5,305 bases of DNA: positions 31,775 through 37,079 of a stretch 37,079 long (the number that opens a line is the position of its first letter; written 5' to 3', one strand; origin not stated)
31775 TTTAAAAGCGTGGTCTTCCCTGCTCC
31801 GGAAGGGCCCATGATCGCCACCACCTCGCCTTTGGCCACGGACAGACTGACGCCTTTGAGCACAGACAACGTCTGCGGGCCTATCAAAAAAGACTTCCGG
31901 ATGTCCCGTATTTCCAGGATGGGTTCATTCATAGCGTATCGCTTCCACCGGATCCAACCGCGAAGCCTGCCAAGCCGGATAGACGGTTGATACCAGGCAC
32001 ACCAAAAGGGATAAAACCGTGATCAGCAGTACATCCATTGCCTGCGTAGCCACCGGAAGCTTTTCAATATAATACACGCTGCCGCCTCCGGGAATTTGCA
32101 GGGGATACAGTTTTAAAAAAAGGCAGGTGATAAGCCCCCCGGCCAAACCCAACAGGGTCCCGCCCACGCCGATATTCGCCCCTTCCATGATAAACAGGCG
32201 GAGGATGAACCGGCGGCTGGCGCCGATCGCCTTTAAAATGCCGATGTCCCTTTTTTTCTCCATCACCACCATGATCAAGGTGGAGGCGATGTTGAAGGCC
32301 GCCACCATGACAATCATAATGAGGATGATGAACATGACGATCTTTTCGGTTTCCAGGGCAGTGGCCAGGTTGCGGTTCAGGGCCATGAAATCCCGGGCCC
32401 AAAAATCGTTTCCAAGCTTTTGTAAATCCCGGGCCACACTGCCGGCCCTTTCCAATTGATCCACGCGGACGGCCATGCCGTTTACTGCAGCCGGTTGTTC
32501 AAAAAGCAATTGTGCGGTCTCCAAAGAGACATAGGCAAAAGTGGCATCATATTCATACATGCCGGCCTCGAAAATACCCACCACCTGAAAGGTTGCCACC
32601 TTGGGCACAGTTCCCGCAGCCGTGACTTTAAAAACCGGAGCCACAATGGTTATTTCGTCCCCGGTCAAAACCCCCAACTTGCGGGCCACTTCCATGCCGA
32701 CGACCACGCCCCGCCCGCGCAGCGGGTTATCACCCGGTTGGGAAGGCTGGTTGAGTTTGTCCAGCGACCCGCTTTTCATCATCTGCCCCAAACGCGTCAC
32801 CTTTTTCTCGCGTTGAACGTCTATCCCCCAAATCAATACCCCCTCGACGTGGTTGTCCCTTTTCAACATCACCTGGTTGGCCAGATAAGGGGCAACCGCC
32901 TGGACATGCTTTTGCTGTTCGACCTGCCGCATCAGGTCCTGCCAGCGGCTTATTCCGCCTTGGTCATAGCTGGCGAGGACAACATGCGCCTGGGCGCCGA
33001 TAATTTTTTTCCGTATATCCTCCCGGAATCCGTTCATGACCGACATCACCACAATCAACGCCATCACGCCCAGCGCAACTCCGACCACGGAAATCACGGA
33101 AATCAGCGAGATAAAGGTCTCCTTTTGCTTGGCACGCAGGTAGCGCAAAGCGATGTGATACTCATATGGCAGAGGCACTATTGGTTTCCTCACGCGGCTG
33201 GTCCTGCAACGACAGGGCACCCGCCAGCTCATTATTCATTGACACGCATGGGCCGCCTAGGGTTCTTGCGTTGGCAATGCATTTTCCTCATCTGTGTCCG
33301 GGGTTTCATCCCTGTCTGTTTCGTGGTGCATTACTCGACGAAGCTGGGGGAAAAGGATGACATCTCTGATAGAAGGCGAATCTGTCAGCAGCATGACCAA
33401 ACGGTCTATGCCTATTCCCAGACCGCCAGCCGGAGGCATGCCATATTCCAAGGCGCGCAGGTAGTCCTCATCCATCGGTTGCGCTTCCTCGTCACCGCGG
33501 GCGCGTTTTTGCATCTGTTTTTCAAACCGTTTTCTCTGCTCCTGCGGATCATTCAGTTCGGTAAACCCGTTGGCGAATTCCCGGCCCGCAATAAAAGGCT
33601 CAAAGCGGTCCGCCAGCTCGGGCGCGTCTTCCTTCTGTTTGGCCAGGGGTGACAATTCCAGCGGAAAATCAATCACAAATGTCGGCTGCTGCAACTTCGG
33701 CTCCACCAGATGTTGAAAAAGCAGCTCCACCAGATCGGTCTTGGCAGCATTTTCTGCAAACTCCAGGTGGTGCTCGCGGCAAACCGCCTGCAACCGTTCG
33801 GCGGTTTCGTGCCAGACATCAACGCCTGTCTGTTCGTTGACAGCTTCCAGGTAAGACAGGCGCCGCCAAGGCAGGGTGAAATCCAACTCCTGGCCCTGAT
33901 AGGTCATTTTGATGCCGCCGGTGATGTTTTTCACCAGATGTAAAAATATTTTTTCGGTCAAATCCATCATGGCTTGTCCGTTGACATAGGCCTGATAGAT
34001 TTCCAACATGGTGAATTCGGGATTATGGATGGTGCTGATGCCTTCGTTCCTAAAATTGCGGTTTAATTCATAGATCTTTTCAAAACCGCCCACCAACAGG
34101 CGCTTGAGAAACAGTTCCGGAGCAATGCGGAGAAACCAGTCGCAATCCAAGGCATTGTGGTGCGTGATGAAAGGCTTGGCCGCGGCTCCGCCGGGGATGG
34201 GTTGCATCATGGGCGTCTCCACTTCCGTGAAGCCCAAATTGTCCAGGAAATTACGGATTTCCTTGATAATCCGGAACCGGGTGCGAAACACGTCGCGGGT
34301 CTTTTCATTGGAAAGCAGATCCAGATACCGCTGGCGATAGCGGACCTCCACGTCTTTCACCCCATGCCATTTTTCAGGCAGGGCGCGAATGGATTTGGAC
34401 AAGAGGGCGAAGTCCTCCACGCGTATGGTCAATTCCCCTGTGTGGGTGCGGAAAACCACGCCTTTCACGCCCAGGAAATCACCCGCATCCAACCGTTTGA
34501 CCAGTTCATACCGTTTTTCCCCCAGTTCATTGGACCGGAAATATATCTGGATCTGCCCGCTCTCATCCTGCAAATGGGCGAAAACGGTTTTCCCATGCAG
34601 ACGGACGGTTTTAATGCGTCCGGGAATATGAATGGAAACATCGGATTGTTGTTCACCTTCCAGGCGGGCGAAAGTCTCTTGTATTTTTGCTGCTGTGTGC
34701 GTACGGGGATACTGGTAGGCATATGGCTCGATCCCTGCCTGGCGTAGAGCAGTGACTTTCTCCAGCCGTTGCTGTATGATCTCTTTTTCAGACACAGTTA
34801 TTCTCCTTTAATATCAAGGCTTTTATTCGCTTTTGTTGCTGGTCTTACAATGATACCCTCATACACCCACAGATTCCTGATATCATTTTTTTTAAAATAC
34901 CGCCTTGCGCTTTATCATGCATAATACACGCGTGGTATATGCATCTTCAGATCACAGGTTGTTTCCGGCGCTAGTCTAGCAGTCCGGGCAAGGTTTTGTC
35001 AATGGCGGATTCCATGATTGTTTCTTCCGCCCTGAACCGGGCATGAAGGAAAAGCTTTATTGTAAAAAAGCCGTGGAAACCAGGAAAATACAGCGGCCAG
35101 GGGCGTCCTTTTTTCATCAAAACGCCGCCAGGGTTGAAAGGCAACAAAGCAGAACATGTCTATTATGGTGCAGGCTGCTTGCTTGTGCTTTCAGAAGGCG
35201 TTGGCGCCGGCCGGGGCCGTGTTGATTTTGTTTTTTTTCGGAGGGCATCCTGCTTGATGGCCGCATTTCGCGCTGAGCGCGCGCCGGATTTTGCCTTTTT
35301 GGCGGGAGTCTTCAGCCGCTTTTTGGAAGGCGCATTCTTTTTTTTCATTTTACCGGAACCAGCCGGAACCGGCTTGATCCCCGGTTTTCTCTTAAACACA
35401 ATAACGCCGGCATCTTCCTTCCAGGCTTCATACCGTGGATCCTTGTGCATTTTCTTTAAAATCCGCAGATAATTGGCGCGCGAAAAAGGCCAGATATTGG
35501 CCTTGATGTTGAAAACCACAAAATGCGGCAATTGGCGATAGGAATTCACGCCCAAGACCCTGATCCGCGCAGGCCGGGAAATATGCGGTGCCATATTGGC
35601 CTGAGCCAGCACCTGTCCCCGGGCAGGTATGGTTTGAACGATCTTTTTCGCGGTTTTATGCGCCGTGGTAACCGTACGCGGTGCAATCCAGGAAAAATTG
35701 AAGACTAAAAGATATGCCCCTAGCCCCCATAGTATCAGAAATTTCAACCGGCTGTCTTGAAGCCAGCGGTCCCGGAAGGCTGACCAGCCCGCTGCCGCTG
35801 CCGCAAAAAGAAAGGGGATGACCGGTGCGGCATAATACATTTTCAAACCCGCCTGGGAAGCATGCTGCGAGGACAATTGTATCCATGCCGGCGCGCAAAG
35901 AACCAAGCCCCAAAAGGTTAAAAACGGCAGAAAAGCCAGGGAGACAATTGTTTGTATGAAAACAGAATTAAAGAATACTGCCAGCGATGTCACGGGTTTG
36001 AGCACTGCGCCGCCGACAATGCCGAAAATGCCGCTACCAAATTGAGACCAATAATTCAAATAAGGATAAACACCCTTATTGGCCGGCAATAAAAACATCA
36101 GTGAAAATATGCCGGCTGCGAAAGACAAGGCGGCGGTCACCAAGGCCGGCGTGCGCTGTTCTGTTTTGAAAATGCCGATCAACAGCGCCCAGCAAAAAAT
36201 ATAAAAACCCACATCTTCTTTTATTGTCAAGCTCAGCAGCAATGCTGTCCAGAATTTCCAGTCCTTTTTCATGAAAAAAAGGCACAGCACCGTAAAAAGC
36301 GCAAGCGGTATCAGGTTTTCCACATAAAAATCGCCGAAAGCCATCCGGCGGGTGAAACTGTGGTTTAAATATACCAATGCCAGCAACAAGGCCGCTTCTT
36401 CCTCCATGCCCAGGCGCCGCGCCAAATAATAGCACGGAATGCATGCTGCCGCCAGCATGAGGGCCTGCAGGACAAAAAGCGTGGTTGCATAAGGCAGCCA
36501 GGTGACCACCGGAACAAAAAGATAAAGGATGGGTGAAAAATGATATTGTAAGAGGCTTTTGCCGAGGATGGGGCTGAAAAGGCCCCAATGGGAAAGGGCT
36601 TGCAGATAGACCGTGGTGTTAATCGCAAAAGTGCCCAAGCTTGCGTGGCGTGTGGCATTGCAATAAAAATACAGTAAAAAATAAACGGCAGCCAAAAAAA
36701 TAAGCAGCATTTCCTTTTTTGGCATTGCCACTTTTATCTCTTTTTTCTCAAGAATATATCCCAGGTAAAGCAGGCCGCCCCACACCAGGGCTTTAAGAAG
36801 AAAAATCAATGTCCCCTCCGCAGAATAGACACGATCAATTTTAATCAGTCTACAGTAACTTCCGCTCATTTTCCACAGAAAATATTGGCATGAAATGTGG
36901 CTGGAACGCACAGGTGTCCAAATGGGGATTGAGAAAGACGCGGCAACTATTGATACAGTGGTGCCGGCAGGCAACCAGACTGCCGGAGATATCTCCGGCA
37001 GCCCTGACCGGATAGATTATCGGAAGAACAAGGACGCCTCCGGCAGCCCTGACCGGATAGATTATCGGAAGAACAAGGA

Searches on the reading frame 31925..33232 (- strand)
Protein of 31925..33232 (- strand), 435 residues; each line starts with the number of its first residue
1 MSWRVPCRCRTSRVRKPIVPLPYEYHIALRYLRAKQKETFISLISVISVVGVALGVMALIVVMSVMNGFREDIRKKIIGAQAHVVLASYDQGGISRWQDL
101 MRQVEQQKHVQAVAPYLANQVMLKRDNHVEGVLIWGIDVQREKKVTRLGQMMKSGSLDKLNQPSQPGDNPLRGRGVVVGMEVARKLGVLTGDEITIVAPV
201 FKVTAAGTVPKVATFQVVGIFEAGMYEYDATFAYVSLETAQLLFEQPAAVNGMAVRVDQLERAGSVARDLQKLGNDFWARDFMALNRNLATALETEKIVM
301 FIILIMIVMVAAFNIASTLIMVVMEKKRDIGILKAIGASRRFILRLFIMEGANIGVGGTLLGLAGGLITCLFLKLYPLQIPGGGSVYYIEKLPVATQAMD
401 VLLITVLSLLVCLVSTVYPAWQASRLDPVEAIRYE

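Call 75: search_protein_families(library=pfam, proteins=[window:31925-33232:-], max_evalue=0.00001)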
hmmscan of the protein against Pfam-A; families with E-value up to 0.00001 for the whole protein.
window:31925-33232:- (435 aa): 2 families
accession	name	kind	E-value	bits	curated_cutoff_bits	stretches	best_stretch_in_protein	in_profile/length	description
PF02687.27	FtsX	-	2.7e-20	73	25.5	1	301-428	1-120/120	FtsX-like permease C-terminal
PF12704.14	MacB_PCD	-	1.2e-19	71.8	27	1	45-272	1-206/207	MacB-like periplasmic core domain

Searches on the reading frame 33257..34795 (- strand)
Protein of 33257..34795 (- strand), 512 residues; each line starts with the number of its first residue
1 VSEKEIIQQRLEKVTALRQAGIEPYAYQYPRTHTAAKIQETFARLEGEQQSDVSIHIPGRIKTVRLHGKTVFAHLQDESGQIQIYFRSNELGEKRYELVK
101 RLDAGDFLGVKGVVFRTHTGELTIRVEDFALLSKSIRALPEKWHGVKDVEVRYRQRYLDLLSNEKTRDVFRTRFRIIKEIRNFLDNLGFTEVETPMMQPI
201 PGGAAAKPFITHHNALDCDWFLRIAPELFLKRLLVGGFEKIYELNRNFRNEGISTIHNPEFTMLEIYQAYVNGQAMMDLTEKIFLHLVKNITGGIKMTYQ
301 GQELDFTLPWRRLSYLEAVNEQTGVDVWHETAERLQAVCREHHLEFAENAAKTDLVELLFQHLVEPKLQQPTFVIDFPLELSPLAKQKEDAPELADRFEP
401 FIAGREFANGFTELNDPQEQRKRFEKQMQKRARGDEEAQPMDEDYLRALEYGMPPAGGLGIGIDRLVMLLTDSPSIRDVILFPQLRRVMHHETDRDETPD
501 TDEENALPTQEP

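Call 75: search_protein_families(library=pfam, proteins=[window:33257-34795:-], max_evalue=0.00001)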
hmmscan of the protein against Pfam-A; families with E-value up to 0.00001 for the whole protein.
window:33257-34795:- (512 aa): 2 families
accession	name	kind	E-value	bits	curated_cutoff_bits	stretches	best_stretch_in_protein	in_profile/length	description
PF00152.25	tRNA-synt_2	-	1.3e-95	320.5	25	1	149-485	2-307/308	tRNA synthetases class II (D, K and N)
PF01336.31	tRNA_anti-codon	-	1.5e-15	57.3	27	1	58-131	4-74/75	OB-fold nucleic acid binding domain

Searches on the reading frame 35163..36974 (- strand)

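Call 43: search_protein_families(library=pfam, proteins=[window:35163-36974:-], max_evalue=0.00001)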
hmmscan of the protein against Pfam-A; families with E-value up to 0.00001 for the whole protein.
window:35163-36974:- (603 aa): 1 family
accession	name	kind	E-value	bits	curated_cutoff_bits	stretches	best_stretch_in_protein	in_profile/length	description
PF09852.15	DUF2079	-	1.5e-36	126.9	28.2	1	138-526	38-459/459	Predicted membrane protein (DUF2079)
